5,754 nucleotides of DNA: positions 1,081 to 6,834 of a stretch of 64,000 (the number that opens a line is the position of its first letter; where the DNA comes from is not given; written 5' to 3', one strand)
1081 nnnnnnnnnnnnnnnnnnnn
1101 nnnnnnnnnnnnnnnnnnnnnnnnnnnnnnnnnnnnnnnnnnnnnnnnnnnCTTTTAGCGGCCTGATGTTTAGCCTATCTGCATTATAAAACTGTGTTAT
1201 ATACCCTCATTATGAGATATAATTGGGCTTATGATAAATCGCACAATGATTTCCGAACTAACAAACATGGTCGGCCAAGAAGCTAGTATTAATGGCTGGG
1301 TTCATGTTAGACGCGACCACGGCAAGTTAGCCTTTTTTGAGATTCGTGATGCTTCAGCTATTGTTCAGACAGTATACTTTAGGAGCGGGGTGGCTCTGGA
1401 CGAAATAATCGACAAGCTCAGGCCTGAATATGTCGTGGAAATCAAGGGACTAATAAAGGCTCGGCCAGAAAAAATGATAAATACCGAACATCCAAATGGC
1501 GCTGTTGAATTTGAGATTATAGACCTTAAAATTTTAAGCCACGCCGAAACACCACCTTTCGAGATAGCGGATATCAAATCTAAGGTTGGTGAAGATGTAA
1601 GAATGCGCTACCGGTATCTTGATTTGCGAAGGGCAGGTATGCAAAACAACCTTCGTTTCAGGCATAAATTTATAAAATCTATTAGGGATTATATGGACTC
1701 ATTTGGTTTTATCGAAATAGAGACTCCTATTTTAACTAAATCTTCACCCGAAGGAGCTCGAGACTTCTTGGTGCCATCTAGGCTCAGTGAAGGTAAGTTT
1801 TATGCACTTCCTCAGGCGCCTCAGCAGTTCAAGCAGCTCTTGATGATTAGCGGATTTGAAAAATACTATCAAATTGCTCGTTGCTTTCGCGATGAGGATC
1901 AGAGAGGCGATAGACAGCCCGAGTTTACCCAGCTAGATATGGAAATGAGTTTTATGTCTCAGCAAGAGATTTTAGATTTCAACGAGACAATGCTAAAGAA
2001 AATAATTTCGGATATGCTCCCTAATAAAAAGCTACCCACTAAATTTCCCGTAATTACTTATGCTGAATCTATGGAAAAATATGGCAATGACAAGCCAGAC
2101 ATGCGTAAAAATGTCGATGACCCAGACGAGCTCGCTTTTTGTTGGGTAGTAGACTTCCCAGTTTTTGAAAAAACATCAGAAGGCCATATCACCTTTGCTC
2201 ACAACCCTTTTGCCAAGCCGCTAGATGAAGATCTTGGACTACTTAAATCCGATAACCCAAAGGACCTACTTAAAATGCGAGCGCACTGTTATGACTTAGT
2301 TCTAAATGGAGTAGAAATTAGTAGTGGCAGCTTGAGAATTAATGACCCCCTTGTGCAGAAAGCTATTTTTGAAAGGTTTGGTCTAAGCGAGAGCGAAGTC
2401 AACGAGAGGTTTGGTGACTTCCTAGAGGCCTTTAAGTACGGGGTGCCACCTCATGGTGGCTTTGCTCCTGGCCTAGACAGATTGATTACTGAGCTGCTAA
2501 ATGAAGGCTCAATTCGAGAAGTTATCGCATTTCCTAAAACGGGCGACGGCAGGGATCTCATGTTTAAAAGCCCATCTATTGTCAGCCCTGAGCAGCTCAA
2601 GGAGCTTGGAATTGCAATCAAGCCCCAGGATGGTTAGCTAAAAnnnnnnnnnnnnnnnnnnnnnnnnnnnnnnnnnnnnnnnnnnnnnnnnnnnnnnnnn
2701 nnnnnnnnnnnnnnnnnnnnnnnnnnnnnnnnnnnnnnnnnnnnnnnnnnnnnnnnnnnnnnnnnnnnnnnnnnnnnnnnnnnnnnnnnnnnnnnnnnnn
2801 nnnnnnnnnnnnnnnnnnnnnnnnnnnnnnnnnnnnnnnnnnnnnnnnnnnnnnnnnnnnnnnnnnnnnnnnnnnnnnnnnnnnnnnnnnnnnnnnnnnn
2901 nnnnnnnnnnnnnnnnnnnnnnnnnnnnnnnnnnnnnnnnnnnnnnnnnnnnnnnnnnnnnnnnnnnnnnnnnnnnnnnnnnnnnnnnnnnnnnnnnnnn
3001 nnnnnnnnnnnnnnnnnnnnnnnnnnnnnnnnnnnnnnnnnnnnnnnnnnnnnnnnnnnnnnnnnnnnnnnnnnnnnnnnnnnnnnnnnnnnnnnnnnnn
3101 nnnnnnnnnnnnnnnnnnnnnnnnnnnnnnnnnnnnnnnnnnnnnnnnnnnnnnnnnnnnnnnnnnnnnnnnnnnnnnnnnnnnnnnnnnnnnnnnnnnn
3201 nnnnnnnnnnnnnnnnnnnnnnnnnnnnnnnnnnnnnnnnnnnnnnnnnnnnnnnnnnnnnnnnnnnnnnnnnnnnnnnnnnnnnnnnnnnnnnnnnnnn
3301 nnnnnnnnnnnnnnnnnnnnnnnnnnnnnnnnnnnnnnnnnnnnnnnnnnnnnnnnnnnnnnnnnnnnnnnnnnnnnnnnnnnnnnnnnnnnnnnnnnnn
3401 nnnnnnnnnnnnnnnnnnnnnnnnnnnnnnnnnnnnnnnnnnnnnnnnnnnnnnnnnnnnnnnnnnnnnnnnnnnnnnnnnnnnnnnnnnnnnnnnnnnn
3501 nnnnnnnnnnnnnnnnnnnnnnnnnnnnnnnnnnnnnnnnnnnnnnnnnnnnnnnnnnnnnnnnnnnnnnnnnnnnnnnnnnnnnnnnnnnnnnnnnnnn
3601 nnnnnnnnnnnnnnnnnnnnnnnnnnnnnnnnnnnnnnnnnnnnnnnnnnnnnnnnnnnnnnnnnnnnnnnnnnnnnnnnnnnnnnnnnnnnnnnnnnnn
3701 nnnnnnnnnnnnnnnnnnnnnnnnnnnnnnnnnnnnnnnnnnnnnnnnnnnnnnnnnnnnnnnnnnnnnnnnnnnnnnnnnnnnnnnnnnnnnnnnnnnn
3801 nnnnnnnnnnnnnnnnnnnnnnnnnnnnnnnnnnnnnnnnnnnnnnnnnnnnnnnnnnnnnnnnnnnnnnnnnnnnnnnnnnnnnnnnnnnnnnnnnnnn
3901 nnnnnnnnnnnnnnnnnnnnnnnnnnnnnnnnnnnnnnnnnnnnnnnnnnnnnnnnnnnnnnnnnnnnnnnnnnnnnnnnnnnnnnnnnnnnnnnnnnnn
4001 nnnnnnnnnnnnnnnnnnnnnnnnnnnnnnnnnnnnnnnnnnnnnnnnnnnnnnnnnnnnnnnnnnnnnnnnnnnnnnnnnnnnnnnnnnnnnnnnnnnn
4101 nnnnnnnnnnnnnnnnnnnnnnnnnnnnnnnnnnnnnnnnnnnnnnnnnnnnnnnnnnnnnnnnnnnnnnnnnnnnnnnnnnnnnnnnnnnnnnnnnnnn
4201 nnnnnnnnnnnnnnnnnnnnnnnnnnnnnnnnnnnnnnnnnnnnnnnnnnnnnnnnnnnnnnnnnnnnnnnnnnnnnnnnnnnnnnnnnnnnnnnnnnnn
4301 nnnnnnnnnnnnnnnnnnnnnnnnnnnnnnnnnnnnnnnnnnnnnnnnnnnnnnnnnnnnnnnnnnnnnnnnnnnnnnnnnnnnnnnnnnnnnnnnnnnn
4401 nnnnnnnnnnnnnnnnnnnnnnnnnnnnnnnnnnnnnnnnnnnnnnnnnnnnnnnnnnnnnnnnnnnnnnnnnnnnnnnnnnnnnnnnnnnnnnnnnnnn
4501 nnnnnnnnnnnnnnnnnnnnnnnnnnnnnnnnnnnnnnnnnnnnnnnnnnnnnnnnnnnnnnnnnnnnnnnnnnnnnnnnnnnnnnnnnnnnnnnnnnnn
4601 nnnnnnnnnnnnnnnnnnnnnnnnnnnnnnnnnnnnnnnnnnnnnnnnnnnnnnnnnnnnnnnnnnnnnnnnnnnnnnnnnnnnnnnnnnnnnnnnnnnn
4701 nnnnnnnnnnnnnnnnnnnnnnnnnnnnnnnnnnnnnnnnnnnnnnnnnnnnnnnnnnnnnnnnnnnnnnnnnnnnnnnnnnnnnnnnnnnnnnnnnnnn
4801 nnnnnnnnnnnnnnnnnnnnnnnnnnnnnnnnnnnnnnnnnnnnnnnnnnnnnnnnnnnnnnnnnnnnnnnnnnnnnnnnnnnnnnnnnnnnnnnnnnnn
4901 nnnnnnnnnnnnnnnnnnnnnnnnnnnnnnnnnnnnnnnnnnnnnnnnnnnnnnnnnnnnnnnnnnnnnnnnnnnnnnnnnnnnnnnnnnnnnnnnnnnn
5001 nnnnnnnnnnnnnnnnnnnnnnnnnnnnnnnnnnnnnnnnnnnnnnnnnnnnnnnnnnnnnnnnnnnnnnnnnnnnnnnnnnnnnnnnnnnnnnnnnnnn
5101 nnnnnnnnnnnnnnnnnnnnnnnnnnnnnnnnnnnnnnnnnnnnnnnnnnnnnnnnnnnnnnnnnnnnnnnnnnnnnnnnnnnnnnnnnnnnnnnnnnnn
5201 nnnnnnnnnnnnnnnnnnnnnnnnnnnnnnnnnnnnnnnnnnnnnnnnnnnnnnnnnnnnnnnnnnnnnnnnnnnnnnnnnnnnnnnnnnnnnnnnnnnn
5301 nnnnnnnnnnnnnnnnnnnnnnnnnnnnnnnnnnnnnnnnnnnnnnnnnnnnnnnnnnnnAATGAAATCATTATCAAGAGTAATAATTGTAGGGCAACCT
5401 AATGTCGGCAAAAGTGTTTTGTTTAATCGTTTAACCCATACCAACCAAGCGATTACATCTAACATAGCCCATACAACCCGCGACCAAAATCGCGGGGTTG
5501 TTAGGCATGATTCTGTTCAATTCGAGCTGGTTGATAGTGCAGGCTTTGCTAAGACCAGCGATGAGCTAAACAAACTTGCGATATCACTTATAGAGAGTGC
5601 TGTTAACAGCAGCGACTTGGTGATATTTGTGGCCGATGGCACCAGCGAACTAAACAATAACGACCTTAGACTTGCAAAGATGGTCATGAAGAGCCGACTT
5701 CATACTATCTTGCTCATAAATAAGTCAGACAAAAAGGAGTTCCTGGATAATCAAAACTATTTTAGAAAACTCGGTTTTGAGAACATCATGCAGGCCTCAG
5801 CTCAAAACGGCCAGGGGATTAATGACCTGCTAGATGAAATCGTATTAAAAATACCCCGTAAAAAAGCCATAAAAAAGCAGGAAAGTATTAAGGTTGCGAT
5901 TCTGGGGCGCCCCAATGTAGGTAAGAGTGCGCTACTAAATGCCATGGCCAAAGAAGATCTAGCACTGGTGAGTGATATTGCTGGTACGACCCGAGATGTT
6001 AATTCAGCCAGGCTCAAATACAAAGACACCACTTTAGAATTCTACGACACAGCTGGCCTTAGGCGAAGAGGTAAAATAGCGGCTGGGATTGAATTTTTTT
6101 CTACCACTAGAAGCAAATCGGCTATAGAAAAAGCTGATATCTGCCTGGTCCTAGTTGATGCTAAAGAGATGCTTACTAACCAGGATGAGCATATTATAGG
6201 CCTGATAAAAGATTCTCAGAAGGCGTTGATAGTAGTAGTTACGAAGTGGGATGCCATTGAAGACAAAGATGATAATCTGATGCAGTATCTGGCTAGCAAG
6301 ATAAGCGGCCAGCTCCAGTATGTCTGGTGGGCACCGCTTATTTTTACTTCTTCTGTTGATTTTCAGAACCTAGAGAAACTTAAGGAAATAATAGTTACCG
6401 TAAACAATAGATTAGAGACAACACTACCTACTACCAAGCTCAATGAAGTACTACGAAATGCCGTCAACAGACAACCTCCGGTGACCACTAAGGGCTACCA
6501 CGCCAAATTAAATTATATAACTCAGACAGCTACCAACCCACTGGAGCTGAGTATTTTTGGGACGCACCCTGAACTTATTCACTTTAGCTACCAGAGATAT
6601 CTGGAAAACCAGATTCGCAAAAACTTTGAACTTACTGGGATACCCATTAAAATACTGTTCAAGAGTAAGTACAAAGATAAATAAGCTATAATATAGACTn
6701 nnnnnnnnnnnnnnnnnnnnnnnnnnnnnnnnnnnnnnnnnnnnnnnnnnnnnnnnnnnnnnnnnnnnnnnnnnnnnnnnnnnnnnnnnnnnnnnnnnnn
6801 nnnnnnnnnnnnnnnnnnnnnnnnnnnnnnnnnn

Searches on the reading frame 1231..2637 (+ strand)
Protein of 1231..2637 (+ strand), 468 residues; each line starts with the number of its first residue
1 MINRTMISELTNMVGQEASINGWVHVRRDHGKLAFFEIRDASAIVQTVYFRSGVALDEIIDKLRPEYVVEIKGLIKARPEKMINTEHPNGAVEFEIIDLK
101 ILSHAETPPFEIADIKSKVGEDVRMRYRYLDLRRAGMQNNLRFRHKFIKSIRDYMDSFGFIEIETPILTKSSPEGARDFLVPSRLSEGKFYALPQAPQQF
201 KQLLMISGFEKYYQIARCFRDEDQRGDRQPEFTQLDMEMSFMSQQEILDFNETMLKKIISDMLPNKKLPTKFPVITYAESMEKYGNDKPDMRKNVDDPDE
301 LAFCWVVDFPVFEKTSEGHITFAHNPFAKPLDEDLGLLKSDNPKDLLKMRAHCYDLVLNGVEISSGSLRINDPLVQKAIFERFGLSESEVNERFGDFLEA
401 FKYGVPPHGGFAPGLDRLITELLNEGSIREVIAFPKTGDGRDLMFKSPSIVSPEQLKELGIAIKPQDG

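Call 32: search_protein_families(library=pfam, proteins=[window:1231-2637:+], max_evalue=0.001)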
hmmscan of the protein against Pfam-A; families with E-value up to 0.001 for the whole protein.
window:1231-2637:+ (468 aa): 2 families
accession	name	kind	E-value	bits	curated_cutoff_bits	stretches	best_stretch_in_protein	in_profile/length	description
PF00152.25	tRNA-synt_2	-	1.8e-116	389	25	1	121-437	2-307/308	tRNA synthetases class II (D, K and N)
PF01336.31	tRNA_anti-codon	-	4.5e-14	52.6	27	1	19-93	2-64/75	OB-fold nucleic acid binding domain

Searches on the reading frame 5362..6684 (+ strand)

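Call 32: search_protein_families(library=pfam, proteins=[window:5362-6684:+], max_evalue=0.001)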
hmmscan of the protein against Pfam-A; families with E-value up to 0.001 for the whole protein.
window:5362-6684:+ (440 aa): 16 families
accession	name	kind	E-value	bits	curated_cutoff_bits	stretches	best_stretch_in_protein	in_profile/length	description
PF01926.29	MMR_HSR1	-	3.3e-51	172.6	21.9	2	177-295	1-113/113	50S ribosome-binding GTPase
PF14714.11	KH_dom-like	-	7.5e-28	97.1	27.3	1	355-434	2-81/81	KH-domain-like of EngA bacterial GTPase enzymes, C-terminal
PF02421.24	FeoB_N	-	2.5e-27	95.8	27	2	6-160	2-156/156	Ferrous iron transport protein B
PF00009.33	GTP_EFTU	-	6.3e-19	68.7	26.5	2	208-346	54-184/188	Elongation factor Tu GTP binding domain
PF00350.29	Dynamin_N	-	1.2e-15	58.4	27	0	53-121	102-167/168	Dynamin family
PF08477.19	Roc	-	1.5e-11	45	27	2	177-297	1-119/119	Ras of Complex, Roc, domain of DAPkinase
PF00071.28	Ras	-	2.2e-11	44.1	21.6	1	6-164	1-160/162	Ras family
PF00025.27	Arf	-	1.9e-09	37.6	22.3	0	169-234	8-69/174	ADP-ribosylation factor family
PF03193.22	RsgA_GTPase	-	3.6e-09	37.1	30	0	81-208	21-139/174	RsgA GTPase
PF10662.15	PduV-EutP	-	1.8e-07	31.5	21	0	73-159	54-140/143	Ethanolamine utilisation - propanediol utilisation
PF09439.16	SRPRB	-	8.7e-07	28.9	25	1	5-95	4-84/178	Signal recognition particle receptor beta subunit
PF00005.33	ABC_tran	-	0.00018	22.6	25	0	176-206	12-42/137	ABC transporter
PF00493.29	MCM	-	0.00029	20.4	23.3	0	168-197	50-79/224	MCM P-loop domain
PF19975.5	DO-GTPase1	-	0.00033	20.4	27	0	282-314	171-203/271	Double-GTPase 1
PF13401.12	AAA_22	-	0.00047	20.9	27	0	7-92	8-91/130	AAA domain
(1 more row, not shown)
